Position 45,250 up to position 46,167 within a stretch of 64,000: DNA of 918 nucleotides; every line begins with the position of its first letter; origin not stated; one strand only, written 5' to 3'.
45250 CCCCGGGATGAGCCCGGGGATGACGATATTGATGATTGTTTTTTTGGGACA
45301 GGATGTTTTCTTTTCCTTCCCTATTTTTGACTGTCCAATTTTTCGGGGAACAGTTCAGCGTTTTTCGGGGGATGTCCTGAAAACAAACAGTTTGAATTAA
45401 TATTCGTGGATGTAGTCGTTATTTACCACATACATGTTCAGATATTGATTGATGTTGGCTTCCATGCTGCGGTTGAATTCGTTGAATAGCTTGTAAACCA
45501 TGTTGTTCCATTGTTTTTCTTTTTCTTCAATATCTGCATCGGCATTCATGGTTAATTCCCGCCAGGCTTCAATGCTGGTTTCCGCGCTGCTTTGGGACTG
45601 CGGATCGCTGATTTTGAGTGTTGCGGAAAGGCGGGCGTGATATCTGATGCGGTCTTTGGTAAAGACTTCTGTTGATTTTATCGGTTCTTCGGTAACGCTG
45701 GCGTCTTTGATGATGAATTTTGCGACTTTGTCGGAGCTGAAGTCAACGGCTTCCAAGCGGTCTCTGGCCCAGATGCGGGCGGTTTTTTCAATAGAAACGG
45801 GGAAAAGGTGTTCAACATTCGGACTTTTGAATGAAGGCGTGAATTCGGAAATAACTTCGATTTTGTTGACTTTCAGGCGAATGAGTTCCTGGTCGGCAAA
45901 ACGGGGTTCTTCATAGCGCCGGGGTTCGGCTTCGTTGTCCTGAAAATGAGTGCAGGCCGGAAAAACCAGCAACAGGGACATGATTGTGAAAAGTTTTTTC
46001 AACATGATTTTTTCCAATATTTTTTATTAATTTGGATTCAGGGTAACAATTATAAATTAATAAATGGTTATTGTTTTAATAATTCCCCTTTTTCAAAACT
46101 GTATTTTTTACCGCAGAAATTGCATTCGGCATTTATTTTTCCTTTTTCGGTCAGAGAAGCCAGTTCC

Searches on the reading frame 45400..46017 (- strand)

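Call 29: search_protein_families(library=pfam, proteins=[window:45400-46017:-], max_evalue=0.00001)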
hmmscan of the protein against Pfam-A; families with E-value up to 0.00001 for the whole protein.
window:45400-46017:- (206 aa): 0 families

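Call 80: search_protein_families(library=pfam, proteins=[window:45400-46017:-], max_evalue=0.05)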
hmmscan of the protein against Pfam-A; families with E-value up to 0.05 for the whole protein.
window:45400-46017:- (206 aa): 1 family
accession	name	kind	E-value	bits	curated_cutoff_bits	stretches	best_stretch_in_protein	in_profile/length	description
PF16856.10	CDC4_D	-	0.017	15.4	27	1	166-194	18-46/51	Cell division control protein 4 dimerisation domain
